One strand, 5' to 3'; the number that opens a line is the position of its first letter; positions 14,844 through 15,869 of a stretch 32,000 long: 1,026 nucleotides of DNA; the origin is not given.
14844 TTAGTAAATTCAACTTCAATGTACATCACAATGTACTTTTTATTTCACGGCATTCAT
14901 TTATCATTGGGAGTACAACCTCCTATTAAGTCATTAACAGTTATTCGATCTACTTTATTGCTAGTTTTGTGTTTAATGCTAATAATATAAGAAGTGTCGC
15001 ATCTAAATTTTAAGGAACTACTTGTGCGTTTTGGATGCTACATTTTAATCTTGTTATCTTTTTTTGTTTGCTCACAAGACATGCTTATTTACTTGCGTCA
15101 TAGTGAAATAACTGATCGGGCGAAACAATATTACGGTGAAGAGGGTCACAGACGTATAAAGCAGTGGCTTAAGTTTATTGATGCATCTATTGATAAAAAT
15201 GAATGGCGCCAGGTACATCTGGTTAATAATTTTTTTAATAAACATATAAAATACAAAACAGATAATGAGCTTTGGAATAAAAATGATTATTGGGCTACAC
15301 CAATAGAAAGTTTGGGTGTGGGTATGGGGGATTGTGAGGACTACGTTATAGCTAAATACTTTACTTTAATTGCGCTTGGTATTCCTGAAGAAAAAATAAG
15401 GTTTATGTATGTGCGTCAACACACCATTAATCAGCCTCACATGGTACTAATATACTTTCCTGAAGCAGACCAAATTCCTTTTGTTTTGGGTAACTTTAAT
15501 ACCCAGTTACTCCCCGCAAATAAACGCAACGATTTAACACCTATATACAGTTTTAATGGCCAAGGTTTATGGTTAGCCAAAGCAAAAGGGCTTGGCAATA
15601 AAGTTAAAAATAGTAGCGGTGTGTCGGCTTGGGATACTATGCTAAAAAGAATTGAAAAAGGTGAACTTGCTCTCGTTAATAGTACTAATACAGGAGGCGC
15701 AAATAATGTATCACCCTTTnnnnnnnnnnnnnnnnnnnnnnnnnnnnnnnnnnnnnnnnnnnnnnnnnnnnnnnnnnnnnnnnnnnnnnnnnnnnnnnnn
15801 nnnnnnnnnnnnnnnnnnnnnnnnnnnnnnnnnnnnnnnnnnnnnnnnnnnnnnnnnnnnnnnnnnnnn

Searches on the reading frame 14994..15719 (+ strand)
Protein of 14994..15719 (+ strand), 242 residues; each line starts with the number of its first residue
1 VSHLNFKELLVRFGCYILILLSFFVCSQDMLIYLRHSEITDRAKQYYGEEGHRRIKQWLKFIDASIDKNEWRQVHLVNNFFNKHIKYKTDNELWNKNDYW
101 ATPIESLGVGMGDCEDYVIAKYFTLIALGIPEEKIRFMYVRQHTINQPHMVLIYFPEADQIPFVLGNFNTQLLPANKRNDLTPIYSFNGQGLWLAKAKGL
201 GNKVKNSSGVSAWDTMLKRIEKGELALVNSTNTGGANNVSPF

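Call 3: search_protein_families(library=pfam, proteins=[window:14994-15719:+], max_evalue=0.1)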
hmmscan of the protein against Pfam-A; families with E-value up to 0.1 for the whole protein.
window:14994-15719:+ (242 aa): 2 families
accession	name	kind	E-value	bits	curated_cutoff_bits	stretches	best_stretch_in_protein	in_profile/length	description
PF06035.17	Peptidase_C93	-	3.7e-18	66.3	27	1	64-176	32-136/162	Bacterial transglutaminase-like cysteine proteinase BTLCP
PF01841.26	Transglut_core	-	0.022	15.5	23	1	68-131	12-71/108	Transglutaminase-like superfamily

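Call 4: search_protein_families(library=ncbifam, proteins=[window:14994-15719:+], max_evalue=0.1)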
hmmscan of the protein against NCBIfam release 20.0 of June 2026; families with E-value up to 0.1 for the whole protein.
window:14994-15719:+ (242 aa): 1 family
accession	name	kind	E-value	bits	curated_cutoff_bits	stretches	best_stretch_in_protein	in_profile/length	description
NF045674.1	CystProtLapG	equivalog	1.5e-63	214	320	1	33-221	24-213/221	cysteine protease LapG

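Call 40: search_solved_structures(query=window:14994-15719:+, max_evalue=0.001, show_alignments=2)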
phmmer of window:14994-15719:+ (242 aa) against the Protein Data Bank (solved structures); distinct sequences matched with E-value up to 0.001: 4.
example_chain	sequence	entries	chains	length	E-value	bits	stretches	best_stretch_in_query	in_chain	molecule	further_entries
4u65_E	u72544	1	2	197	5.3e-45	157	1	38-221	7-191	Putative cystine protease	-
4fgo_A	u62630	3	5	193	2.4e-44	154.8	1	39-221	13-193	Periplasmic protein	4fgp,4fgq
7osv_A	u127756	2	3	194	0.00016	24.4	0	61-91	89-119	DeNovoTIM6-SB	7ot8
6z2i_A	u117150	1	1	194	0.00018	24.2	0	61-91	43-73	de novo designed TIM barrel DeNovoTIM6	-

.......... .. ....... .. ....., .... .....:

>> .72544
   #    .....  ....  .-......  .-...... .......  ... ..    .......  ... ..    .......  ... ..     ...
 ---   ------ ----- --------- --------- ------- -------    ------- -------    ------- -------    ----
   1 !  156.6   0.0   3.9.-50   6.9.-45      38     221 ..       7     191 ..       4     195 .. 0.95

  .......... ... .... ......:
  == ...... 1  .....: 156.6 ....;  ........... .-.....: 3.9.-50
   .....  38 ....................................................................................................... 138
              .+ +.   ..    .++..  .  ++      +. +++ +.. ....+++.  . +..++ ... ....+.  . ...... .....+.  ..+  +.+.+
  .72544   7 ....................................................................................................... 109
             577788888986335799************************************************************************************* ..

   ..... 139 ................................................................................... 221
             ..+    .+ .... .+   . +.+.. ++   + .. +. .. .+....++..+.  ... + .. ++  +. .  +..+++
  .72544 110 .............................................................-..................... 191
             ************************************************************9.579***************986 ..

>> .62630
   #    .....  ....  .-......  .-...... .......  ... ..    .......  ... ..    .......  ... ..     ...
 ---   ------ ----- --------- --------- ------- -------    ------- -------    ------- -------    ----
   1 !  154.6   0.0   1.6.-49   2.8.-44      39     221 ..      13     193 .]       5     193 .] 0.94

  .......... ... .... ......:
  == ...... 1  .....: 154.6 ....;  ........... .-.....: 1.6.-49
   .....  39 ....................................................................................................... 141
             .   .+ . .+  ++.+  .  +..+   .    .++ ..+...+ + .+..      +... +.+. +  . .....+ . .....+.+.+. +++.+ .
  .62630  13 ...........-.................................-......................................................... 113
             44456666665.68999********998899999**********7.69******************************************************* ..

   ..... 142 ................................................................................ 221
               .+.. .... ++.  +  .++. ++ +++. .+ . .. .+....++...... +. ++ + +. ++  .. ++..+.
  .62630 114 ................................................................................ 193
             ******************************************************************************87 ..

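Call 57: search_dna_similar(query=window:14994-15719:+, collection=plasmids, mode=protein, max_evalue=1e-10, max_rows=30)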
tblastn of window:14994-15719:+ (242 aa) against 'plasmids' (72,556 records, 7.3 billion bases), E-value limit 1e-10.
Records with a match: 83; places in all: 85; records where one place covers at least 80% of the query: 8.
Best place of each record, by identity: <60% 83.
By first word of the organism name: Vibrio 54; Ensifer 7; Aminobacter 6; Salinivibrio 4; Photobacterium 2; Sinorhizobium 2; Pseudoalteromonas 1; Aeromonas 1; Marinomonas 1; Pseudomonas 1; and 4 more.
By predicted mobility (MOB-suite, as given by PLSDB): non-mobilizable 42; mobilizable 30; conjugative 11.
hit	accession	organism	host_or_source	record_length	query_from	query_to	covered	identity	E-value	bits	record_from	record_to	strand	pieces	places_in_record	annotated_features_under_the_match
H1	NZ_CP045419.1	Pseudoalteromonas sp. THAF3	pure culture,Surface of a polyethylene ...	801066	51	222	71%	51.2%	7e-57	201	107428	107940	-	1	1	transglutaminase-like cysteine peptidase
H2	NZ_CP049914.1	Vibrio sp. HDW18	Anodonta arcaeformis,single bacterial ...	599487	12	227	89%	38.9%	9e-40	152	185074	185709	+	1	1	transglutaminase-like cysteine peptidase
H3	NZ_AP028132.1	Vibrio fluvialis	Homo sapiens,Stool sample from a ...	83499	11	219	86%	40.2%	5e-42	159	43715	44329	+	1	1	transglutaminase-like cysteine peptidase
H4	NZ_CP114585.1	Salinivibrio proteolyticus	-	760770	12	221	87%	39.3%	3e-42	159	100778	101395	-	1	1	transglutaminase-like cysteine peptidase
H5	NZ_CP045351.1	Vibrio aquimaris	pure culture,Non-filtered water from ...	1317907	19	219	83%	39.8%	8e-42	158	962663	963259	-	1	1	none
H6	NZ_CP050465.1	Vibrio campbellii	single cell,seawater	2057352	40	225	77%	42.8%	9e-44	164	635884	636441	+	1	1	none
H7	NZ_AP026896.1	Aeromonas caviae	Microbe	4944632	38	226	78%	41.9%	3e-44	165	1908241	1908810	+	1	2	none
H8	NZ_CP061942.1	Marinomonas algicola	Ulva pertusa (algae),microorganism ...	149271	20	225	85%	37.9%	1e-35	140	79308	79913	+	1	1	transglutaminase-like cysteine peptidase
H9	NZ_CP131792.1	Pseudomonas aeruginosa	Homo sapiens,culture,blood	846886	39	227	78%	40.3%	3e-43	162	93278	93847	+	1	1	lapG: cysteine protease LapG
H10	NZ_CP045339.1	Vibrio sp. THAF190c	pure culture,Surface of a polyethylene ...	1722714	45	219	72%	43.2%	3e-41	157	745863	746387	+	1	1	none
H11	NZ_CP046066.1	Vibrio sp. THAF191d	pure culture,Surface of a polyethylene ...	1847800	16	219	84%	36.8%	1e-40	155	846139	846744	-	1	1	none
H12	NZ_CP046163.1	Vibrio sp. THAF191c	pure culture,Surface of a polyethylene ...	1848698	16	219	84%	36.8%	1e-40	155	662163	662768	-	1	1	none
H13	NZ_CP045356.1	Vibrio sp. THAF64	pure culture,Surface of a sandy ...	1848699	16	219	84%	36.8%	1e-40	155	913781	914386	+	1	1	none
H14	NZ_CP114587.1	Salinivibrio kushneri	-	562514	35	221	77%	39.6%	2e-41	157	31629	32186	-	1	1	transglutaminase-like cysteine peptidase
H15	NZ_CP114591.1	Salinivibrio kushneri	-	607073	35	221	77%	39.6%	3e-41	157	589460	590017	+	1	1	transglutaminase-like cysteine peptidase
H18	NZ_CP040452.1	Halomonas sp. PA16-9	-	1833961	44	221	74%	37.4%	3e-37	145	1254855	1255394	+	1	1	none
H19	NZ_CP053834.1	Arcobacter cloacae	cell culture,Sewage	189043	73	225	63%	39.9%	1e-27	117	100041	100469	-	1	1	transglutaminase-like cysteine peptidase | LapD/MoxY N-terminal periplasmic domain-containing protein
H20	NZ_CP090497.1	Photobacterium damselae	Seriola lalandi,Cell culture,Caudal ...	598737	47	201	64%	34.2%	2e-25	111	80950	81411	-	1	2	transglutaminase-like cysteine peptidase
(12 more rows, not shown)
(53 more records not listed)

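Call 58: get_annotated_region(hit=H1, flank=20000)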
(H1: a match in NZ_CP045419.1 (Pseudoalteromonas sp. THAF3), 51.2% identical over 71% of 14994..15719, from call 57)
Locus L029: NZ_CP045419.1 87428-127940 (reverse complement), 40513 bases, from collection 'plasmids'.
description: Pseudoalteromonas sp. THAF3 plasmid pTHAF3_a, complete sequence
organism: Pseudoalteromonas sp. THAF3 (NCBI taxid 2587843)
taxonomy: Bacteria; Pseudomonadota; Gammaproteobacteria; Alteromonadales; Pseudoalteromonadaceae; Pseudoalteromonas; Pseudoalteromonas sp. THAF3
host: -; source: pure culture,Surface of a polyethylene microplastic particle present in tank 6 of a marine aquarium ...; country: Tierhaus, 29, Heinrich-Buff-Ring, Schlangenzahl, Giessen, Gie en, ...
typing (MOB-suite, as given by PLSDB): non-mobilizable
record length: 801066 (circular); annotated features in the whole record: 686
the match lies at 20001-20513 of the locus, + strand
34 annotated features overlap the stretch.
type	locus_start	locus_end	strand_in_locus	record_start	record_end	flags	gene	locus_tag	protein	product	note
CDS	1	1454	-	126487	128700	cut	-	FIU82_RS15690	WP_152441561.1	polysaccharide biosynthesis tyrosine autokinase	-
CDS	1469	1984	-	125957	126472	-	-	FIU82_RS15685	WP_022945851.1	polysaccharide biosynthesis/export family protein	-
CDS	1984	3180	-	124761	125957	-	-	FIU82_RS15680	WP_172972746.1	outer membrane beta-barrel protein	-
CDS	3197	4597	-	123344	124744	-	-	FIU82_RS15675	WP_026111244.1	undecaprenyl-phosphate glucose phosphotransferase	-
CDS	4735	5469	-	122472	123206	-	-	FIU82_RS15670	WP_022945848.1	WecB/TagA/CpsF family glycosyltransferase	-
CDS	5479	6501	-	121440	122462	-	-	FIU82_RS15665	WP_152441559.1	acyltransferase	-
CDS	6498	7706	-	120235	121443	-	-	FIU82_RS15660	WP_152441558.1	aspartate-semialdehyde dehydrogenase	-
CDS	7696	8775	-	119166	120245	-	-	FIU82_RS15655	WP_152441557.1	glycosyltransferase family 4 protein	-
CDS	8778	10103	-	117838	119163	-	-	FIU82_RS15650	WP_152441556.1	phenylacetate--CoA ligase family protein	-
CDS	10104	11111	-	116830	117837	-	-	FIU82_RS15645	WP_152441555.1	hypothetical protein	-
CDS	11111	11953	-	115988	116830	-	-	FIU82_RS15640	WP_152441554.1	AAC(3) family N-acetyltransferase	GO:0046677 - response to antibiotic [Evidence IEA]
CDS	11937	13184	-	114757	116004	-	-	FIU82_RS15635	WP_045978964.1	VpsF family polysaccharide biosynthesis protein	-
CDS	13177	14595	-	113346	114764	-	-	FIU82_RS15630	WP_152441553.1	lipopolysaccharide biosynthesis protein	-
CDS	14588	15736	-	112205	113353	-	-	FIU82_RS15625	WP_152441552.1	VpsD family glycosyltransferase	-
CDS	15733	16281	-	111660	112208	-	-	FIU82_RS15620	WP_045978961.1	serine acetyltransferase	-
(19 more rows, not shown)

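Call 60: get_annotated_region(hit=H8, flank=15000)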
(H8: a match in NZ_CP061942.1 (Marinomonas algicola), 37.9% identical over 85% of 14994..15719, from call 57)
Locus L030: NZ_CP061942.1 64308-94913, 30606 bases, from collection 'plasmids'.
description: Marinomonas algicola strain SM1966 plasmid punamed1, complete sequence
organism: Marinomonas algicola (NCBI taxid 2773454)
taxonomy: Bacteria; Pseudomonadota; Gammaproteobacteria; Oceanospirillales; Oceanospirillaceae; Marinomonas; Marinomonas algicola
host: -; source: Ulva pertusa (algae),microorganism culture; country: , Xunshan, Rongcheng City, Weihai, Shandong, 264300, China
typing (MOB-suite, as given by PLSDB): non-mobilizable
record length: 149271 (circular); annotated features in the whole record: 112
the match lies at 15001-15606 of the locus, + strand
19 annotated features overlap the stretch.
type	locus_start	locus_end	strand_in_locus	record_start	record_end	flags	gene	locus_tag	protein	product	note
CDS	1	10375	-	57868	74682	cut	-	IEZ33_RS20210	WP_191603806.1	hypothetical protein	-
CDS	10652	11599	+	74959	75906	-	-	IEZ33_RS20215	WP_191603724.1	IS30 family transposase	-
CDS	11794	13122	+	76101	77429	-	-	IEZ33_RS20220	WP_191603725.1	TolC family outer membrane protein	GO:0006810 - transport [Evidence IEA]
CDS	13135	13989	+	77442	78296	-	lptE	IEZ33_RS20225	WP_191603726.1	LPS assembly lipoprotein LptE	GO:0043165 - Gram-negative-bacterium-type cell outer membrane assembly [Evidence IEA]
CDS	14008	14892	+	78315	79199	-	-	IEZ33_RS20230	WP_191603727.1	OmpA family protein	-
CDS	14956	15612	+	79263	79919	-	-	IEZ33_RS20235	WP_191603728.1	transglutaminase-like cysteine peptidase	-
CDS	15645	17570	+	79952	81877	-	-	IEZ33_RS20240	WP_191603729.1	EAL domain-containing protein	-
CDS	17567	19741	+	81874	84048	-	-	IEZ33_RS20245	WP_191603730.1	type I secretion system permease/ATPase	-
CDS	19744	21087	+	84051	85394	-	-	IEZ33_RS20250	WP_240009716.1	HlyD family type I secretion periplasmic adaptor subunit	GO:0030253 - protein secretion by the type I secretion system [Evidence IEA]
CDS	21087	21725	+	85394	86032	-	-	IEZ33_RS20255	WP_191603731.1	response regulator transcription factor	GO:0000160 - phosphorelay signal transduction system [Evidence IEA]; GO:0006355 - regulation of DNA-templated ...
CDS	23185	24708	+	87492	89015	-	ltrA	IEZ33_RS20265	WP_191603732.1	group II intron reverse transcriptase/maturase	GO:0000373 - Group II intron splicing [Evidence IEA]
CDS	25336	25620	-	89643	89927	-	-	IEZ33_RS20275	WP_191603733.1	helix-turn-helix domain-containing protein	-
CDS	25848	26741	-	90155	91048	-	-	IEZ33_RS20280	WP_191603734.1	hypothetical protein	-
CDS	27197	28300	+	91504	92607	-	-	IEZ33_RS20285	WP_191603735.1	hypothetical protein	-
CDS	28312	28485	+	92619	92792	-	-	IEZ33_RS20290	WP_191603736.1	group II intron maturase-specific domain-containing protein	-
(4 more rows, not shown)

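Call 62: get_annotated_region(hit=H2, flank=15000)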
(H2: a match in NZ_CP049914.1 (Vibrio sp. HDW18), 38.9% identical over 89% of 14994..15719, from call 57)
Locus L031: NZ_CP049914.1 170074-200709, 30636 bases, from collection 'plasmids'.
description: Vibrio sp. HDW18 plasmid p_unnamed1, complete sequence
organism: Vibrio sp. HDW18 (NCBI taxid 2714948)
taxonomy: Bacteria; Pseudomonadota; Gammaproteobacteria; Vibrionales; Vibrionaceae; Vibrio; Vibrio sp. HDW18
host: -; source: Anodonta arcaeformis,single bacterial strain; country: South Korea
typing (MOB-suite, as given by PLSDB): non-mobilizable
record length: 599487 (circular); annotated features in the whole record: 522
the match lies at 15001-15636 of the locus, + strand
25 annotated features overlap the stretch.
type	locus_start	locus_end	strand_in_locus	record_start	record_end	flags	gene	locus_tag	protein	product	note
CDS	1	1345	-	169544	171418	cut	-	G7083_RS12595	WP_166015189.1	PhoX family phosphatase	-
CDS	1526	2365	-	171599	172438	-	-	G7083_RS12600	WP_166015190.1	arginase family protein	-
CDS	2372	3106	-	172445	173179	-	-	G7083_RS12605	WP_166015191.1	IclR family transcriptional regulator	GO:0006355 - regulation of DNA-templated transcription [Evidence IEA]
CDS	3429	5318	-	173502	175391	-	-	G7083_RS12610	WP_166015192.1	methyl-accepting chemotaxis protein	GO:0006935 - chemotaxis [Evidence IEA]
CDS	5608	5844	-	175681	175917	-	-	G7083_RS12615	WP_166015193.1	hypothetical protein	-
CDS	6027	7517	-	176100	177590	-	putP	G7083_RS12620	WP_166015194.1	sodium/proline symporter PutP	GO:0015824 - proline transport [Evidence IEA]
CDS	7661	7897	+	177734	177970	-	-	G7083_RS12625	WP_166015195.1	hypothetical protein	-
CDS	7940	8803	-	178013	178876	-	-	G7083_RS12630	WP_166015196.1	AraC family transcriptional regulator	GO:0006355 - regulation of DNA-templated transcription [Evidence IEA]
CDS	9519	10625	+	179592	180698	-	-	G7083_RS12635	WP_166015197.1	PEGA domain-containing protein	-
CDS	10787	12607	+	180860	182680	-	-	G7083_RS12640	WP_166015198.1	SUMF1/EgtB/PvdO family nonheme iron enzyme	-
CDS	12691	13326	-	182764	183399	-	pdxH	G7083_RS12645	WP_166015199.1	pyridoxamine 5'-phosphate oxidase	GO:0008615 - pyridoxine biosynthetic process [Evidence IEA]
CDS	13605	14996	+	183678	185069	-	-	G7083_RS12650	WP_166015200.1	HlyD family type I secretion periplasmic adaptor subunit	GO:0030253 - protein secretion by the type I secretion system [Evidence IEA]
CDS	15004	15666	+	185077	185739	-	-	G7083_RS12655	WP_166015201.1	transglutaminase-like cysteine peptidase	-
CDS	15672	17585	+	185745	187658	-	-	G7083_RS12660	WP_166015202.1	EAL domain-containing protein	-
CDS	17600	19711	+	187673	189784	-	-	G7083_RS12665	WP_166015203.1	type I secretion system permease/ATPase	-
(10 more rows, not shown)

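Call 64: get_annotated_region(hit=H3, flank=20000)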
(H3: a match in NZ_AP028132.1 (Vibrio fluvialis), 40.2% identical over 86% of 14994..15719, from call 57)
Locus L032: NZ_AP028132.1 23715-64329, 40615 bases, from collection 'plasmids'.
description: Vibrio fluvialis strain IDH05335 plasmid pIDH5335-3
organism: Vibrio fluvialis (NCBI taxid 676)
taxonomy: Bacteria; Pseudomonadota; Gammaproteobacteria; Vibrionales; Vibrionaceae; Vibrio; Vibrio fluvialis
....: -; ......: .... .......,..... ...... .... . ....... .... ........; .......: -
typing (MOB-suite, as given by PLSDB): mobilizable; relaxase MOBP
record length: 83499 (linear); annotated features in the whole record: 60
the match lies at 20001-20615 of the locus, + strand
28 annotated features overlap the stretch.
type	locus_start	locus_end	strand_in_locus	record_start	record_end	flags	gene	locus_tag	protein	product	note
CDS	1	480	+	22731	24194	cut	pyk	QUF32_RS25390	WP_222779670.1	pyruvate kinase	GO:0006096 - glycolytic process [Evidence IEA]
CDS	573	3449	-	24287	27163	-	torS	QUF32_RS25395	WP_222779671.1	TMAO reductase system sensor histidine kinase/response regulator TorS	GO:0000160 - phosphorelay signal transduction system [Evidence IEA]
CDS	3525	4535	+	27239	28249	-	torT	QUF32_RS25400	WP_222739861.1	TMAO reductase system periplasmic protein TorT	-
CDS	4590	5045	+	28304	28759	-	-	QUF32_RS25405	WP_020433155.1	methylglyoxal synthase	GO:0019242 - methylglyoxal biosynthetic process [Evidence IEA]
CDS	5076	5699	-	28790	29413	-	pncA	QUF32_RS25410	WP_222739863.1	bifunctional nicotinamidase/pyrazinamidase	-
CDS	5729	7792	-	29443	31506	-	helD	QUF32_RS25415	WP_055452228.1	DNA helicase IV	-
CDS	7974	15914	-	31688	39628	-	-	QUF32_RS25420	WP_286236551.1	Ig-like domain-containing protein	-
CDS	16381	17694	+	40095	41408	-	-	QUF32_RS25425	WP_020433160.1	TolC family outer membrane protein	-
CDS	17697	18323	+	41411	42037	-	-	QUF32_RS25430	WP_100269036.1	OmpA family protein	-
CDS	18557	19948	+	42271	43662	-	-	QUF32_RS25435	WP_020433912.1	HlyD family type I secretion periplasmic adaptor subunit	GO:0030253 - protein secretion by the type I secretion system [Evidence IEA]; GO:0015031 - protein transport [Evidence ...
CDS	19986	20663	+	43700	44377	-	-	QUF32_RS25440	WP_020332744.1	transglutaminase-like cysteine peptidase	-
CDS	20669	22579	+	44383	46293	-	-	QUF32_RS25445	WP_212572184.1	EAL domain-containing protein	-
CDS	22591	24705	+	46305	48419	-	-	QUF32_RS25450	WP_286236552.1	type I secretion system permease/ATPase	-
CDS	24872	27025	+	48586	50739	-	yccS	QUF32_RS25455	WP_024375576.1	YccS family putative transporter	-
CDS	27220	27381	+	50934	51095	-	-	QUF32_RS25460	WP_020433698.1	hypothetical protein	-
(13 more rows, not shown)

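Call 65: get_annotated_region(hit=H4, flank=20000)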
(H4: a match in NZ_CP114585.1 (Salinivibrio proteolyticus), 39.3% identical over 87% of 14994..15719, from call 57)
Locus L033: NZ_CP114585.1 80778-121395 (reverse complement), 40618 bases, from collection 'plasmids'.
description: Salinivibrio proteolyticus strain TGB10 plasmid unnamed, complete sequence
organism: Salinivibrio proteolyticus (NCBI taxid 334715)
taxonomy: Bacteria; Pseudomonadota; Gammaproteobacteria; Vibrionales; Vibrionaceae; Salinivibrio; Salinivibrio proteolyticus
host: -; source: -; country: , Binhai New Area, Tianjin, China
typing (MOB-suite, as given by PLSDB): non-mobilizable
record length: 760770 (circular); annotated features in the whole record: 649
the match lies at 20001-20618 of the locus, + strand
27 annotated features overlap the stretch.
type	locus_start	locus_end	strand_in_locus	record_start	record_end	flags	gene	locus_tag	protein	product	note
CDS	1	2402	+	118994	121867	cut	-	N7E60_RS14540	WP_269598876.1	ligand-binding sensor domain-containing diguanylate cyclase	-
CDS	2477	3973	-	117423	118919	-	putP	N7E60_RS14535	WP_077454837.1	sodium/proline symporter PutP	GO:0015824 - proline transport [Evidence IEA]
CDS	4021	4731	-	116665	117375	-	-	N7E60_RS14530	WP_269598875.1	aldehyde dehydrogenase family protein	-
CDS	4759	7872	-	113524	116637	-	putA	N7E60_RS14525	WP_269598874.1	bifunctional proline dehydrogenase/L-glutamate gamma-semialdehyde dehydrogenase PutA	GO:0010133 - proline catabolic process to glutamate [Evidence IEA]; GO:0006355 - regulation of DNA-templated ...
CDS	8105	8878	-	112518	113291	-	-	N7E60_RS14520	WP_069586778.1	AraC family transcriptional regulator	GO:0006355 - regulation of DNA-templated transcription [Evidence IEA]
CDS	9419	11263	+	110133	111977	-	-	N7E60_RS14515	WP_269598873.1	SUMF1/EgtB/PvdO family nonheme iron enzyme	-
CDS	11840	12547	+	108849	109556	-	-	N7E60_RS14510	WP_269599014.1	helix-turn-helix transcriptional regulator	-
CDS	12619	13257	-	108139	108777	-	pdxH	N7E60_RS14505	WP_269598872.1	pyridoxamine 5'-phosphate oxidase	GO:0008615 - pyridoxine biosynthetic process [Evidence IEA]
CDS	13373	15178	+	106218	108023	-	-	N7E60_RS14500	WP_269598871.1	ATP-binding protein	-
CDS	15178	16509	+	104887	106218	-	-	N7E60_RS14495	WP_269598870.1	sigma-54 dependent transcriptional regulator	GO:0006355 - regulation of DNA-templated transcription [Evidence IEA]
CDS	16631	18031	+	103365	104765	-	-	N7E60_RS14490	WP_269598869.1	HlyD family type I secretion periplasmic adaptor subunit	GO:0030253 - protein secretion by the type I secretion system [Evidence IEA]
CDS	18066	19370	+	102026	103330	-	-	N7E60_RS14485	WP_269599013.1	TolC family outer membrane protein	GO:0006810 - transport [Evidence IEA]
CDS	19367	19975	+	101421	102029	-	-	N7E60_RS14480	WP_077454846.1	OmpA family protein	-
CDS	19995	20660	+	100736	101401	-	-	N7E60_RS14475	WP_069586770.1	transglutaminase-like cysteine peptidase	-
CDS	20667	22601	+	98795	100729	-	-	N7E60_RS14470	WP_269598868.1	EAL domain-containing protein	-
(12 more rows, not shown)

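Call 67: get_annotated_region(hit=H7, flank=20000)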
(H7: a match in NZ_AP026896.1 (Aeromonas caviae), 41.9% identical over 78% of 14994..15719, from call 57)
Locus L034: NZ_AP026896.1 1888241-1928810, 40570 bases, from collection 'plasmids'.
description: Aeromonas caviae strain KAM479 plasmid pKAM479_3, complete sequence
organism: Aeromonas caviae (NCBI taxid 648)
taxonomy: Bacteria; Pseudomonadota; Gammaproteobacteria; Aeromonadales; Aeromonadaceae; Aeromonas; Aeromonas caviae
host: -; source: Microbe; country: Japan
typing (MOB-suite, as given by PLSDB): non-mobilizable
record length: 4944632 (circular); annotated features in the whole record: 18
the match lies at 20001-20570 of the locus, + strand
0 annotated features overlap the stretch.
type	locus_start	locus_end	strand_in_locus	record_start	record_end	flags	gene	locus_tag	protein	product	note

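Call 68: get_annotated_region(hit=H18, flank=20000)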
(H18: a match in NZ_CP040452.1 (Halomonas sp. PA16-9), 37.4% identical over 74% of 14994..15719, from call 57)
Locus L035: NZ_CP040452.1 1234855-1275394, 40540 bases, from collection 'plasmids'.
description: Halomonas sp. PA16-9 plasmid p_unnamed1, complete sequence
organism: Halomonas sp. PA16-9 (NCBI taxid 2576841)
taxonomy: Bacteria; Pseudomonadota; Gammaproteobacteria; Oceanospirillales; Halomonadaceae; Halomonas; Halomonas sp. PA16-9
host: -; source: -; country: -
typing (MOB-suite, as given by PLSDB): non-mobilizable
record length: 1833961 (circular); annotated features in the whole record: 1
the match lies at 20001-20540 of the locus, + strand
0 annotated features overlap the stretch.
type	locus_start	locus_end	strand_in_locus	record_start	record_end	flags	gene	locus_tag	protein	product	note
